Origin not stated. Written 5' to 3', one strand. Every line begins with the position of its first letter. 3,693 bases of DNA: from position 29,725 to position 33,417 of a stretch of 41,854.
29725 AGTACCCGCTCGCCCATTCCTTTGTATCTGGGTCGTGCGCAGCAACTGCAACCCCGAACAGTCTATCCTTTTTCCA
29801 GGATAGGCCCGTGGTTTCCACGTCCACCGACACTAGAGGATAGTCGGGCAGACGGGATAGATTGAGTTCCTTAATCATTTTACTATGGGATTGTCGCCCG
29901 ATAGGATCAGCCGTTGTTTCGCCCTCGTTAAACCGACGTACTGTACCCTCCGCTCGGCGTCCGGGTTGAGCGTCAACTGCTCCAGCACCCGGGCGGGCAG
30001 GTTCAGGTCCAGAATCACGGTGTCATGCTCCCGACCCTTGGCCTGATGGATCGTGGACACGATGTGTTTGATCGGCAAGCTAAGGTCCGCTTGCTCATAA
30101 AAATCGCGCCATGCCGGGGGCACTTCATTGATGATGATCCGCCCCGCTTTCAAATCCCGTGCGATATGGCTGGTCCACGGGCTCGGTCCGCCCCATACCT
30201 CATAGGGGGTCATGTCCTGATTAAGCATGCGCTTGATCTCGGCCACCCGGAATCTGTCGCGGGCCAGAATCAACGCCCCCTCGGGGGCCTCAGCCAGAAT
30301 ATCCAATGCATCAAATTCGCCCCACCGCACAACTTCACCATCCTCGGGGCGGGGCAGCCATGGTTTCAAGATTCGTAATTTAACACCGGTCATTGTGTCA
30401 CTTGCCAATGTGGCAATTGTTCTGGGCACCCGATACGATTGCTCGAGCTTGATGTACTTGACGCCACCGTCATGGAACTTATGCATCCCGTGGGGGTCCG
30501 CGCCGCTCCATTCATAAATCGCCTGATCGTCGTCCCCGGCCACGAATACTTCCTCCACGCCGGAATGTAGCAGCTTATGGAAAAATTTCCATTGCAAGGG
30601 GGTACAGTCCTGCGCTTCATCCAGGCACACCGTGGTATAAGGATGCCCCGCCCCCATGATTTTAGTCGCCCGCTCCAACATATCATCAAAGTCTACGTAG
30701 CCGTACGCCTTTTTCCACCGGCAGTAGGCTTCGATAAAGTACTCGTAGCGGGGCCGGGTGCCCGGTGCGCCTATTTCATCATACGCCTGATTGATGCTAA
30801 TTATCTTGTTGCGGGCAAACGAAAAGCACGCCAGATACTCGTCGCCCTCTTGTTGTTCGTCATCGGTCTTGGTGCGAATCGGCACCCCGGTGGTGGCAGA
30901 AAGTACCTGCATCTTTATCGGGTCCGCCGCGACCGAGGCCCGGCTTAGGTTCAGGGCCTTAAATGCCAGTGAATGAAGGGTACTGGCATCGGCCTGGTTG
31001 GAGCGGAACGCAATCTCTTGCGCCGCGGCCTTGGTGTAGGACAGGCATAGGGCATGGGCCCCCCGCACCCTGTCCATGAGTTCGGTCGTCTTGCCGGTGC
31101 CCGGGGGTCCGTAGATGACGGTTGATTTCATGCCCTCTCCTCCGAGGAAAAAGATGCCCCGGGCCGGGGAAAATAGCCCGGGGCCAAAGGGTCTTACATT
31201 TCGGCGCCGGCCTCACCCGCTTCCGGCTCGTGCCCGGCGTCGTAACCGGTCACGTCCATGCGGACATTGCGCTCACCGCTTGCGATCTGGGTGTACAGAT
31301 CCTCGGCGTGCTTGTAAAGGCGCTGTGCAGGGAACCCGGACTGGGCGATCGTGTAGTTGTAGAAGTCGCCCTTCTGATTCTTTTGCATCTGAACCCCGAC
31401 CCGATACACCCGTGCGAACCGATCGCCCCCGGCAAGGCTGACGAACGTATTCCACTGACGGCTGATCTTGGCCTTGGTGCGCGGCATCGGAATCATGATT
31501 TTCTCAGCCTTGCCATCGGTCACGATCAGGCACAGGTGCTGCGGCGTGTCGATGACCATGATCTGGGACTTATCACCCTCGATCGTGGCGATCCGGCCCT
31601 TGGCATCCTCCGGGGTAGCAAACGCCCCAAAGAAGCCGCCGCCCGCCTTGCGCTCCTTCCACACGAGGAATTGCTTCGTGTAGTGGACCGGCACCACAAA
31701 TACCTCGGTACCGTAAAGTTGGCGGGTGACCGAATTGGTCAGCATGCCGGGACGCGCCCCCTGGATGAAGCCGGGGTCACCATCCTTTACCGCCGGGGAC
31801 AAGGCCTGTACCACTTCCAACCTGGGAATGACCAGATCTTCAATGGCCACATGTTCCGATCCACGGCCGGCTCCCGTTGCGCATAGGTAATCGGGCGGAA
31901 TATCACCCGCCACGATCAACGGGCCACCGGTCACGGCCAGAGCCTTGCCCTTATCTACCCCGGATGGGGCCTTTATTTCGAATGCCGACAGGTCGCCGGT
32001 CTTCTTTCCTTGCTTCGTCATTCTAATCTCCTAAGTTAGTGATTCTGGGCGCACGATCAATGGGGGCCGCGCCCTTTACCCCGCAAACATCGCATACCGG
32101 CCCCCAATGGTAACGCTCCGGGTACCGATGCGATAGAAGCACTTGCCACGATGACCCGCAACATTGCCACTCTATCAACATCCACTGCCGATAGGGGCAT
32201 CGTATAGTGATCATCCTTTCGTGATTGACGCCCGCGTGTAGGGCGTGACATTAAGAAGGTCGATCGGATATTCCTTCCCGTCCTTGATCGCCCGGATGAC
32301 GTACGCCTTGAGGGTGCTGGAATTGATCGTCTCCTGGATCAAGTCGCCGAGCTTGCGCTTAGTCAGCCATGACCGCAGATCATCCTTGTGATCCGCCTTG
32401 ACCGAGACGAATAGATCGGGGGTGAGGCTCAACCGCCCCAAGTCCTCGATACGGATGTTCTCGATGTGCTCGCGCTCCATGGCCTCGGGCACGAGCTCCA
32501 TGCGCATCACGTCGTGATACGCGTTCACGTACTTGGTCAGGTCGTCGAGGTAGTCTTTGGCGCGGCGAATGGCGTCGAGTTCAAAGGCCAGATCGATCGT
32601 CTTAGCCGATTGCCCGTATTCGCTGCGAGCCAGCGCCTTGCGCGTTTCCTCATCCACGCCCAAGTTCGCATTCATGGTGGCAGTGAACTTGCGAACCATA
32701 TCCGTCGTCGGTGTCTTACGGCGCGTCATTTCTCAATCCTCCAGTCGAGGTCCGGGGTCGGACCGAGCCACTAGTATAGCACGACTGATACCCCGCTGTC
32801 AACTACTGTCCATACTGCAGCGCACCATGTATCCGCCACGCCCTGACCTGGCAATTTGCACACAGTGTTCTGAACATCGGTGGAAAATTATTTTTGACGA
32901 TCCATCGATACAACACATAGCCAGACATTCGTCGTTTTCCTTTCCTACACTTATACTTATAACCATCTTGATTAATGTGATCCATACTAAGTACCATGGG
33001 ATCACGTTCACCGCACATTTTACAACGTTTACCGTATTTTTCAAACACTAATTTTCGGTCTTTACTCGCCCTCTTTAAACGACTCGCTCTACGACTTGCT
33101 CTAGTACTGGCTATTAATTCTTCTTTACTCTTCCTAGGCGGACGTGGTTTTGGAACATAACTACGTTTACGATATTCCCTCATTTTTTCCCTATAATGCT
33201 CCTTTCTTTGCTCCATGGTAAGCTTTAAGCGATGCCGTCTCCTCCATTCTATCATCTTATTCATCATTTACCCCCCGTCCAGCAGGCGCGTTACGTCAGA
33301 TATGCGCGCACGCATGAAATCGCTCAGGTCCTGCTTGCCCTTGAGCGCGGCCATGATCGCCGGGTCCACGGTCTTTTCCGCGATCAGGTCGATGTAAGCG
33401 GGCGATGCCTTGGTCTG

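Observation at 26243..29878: Contiguous dpoZ-purZ-mazZ-datZ block: phage predicted to replace adenine with 2-aminoadenine (Z genome)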

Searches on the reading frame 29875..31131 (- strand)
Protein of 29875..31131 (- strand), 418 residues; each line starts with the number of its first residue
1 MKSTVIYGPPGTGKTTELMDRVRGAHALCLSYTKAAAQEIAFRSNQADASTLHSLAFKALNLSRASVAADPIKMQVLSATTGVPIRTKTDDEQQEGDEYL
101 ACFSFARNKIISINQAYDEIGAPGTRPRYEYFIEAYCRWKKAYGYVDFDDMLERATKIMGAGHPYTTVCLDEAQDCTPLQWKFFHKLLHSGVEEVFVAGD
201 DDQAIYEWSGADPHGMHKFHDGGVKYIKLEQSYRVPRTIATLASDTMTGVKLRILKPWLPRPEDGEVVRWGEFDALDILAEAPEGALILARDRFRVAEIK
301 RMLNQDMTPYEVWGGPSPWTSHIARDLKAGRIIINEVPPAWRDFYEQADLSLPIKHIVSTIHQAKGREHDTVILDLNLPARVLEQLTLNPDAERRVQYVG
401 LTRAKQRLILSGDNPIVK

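Call 3: search_protein_families(library=pfam, proteins=[window:29875-31131:-], max_evalue=0.01)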
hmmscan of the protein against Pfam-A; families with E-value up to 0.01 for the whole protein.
window:29875-31131:- (418 aa): 8 families
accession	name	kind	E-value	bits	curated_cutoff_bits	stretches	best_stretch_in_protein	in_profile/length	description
PF00580.27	UvrD-helicase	-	1.7e-22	80.8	23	1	3-220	15-267/271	UvrD/REP helicase N-terminal domain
PF13245.12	AAA_19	-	1.8e-13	51.3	25.1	1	3-207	13-132/134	AAA domain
PF13361.12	UvrD_C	-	2.4e-11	44.1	25.6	1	358-411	289-346/350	UvrD-like helicase C-terminal domain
PF13538.12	UvrD_C_2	-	2.1e-07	31.1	27.4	1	358-410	4-51/52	UvrD-like helicase C-terminal domain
PF01443.25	Viral_helicase1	-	3.9e-05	24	21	0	355-410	178-226/228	Viral superfamily 1 RNA helicase core domain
PF13604.12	AAA_30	-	0.0002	21.6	27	0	4-56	21-77/191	AAA domain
PF13479.12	AAA_24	-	0.0016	18.7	27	0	3-18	4-19/195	AAA domain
PF13087.12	AAA_12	-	0.0026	17.8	27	0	357-413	140-193/195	AAA domain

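Call 4: search_protein_families(library=phrogs, proteins=[window:29875-31131:-], max_evalue=0.001)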
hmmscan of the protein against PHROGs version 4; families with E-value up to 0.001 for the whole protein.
window:29875-31131:- (418 aa): 4 families
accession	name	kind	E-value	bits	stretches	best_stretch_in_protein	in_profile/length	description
phrog_1967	-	DNA, RNA and nucleotide metabolism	9.8e-71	240.3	2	3-327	168-519/776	DNA helicase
phrog_325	-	DNA, RNA and nucleotide metabolism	2.4e-11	43.7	1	338-416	799-872/986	Dda-like helicase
phrog_25411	-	unknown function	4.8e-08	33.1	0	355-414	540-599/627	-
phrog_25205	-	unknown function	2.3e-06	27.1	0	165-220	184-237/607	-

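Call 5: search_protein_families(library=ncbifam, proteins=[window:29875-31131:-], max_evalue=0.01)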
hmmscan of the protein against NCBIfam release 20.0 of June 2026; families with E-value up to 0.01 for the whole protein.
window:29875-31131:- (418 aa): 17 families
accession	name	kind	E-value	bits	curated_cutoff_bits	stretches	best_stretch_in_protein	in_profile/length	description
NF008743.0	PRK11773.1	equivalog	5.3e-20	71.4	965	2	141-268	182-318/720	DNA helicase II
TIGR01074.1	rep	equivalog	1.3e-19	70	951.45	2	88-243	123-286/668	DNA helicase Rep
TIGR01075.1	uvrD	equivalog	8.3e-19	67.3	1144.45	2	142-269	178-314/715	DNA helicase II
TIGR01073.1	pcrA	equivalog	3.5e-17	62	911.2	2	163-256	208-302/725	DNA helicase PcrA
TIGR02784.1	addA_alphas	equivalog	2.7e-16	59.1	860.75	1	131-218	346-454/1138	double-strand break repair helicase AddA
NF008276.0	PRK11054.1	equivalog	1.3e-15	57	543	1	133-244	396-513/684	DNA helicase IV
NF008172.0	PRK10919.1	equivalog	3e-12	45.6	1168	1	99-240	135-284/673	DNA helicase Rep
TIGR00609.1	recB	equivalog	2.8e-11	42.3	696.05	1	165-234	372-442/1175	exodeoxyribonuclease V subunit beta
NF041464.1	HelD_BACSU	equivalog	2.8e-08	32.2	419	1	132-248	518-631/779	RNA polymerase recycling motor HelD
TIGR02785.1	addA_Gpos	equivalog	7e-07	27.4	707.65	1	131-221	343-448/1234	helicase-exonuclease AddAB subunit AddA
TIGR01448.2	helicase_RecD2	equivalog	1.5e-05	23.4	500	1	359-415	643-691/713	SF1B family DNA helicase RecD2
NF010485.0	PRK13909.1-2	equivalog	1.8e-05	23.2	650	1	165-239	332-416/909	RecB-like helicase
TIGR00376.1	TIGR00376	hypoth_equivalog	4.9e-05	22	348.9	0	358-417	558-614/639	IGHMBP2 family helicase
NF008128.0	PRK10876.1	equivalog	5.2e-05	21.1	1697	1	143-214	346-428/1181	exodeoxyribonuclease V subunit beta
TIGR01447.1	recD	equivalog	9.5e-05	21.1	310.15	0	358-417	528-579/597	exodeoxyribonuclease V subunit alpha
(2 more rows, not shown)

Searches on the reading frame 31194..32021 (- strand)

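Call 3: search_protein_families(library=pfam, proteins=[window:31194-32021:-], max_evalue=0.01)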
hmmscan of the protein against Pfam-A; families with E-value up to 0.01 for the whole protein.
window:31194-32021:- (275 aa): 1 family
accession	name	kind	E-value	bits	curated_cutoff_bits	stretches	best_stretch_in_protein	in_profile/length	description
PF23977.1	Pam3_Gp34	-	2e-61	208.3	27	1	48-251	14-234/235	Pam3 phage gp34-like protein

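Call 4: search_protein_families(library=phrogs, proteins=[window:31194-32021:-], max_evalue=0.001)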
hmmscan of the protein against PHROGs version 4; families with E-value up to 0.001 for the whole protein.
window:31194-32021:- (275 aa): 1 family
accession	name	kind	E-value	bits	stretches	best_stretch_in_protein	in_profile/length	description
phrog_2402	-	unknown function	1.8e-57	196.1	1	44-262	31-276/292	-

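Call 5: search_protein_families(library=ncbifam, proteins=[window:31194-32021:-], max_evalue=0.01)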
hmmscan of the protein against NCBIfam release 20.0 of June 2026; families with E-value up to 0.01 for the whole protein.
window:31194-32021:- (275 aa): 0 families

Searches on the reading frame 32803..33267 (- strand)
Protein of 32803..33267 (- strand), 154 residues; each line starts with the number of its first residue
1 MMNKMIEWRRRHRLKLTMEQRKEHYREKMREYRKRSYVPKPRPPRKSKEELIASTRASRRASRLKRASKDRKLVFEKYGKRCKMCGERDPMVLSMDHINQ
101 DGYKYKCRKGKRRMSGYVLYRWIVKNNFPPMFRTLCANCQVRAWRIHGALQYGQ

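Call 107: search_protein_families(library=phrogs, proteins=[window:32803-33267:-], max_evalue=0.001)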
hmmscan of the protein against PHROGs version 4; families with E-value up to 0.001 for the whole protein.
window:32803-33267:- (154 aa): 3 families
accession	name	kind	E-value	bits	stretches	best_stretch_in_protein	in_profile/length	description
phrog_2255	-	DNA, RNA and nucleotide metabolism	3.2e-05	24.5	1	30-139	86-164/211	HNH endonuclease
phrog_3106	-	DNA, RNA and nucleotide metabolism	9.5e-05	23.2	1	10-102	94-185/252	HNH endonuclease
phrog_2118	-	DNA, RNA and nucleotide metabolism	0.0006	20.4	1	55-99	152-197/301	HNH endonuclease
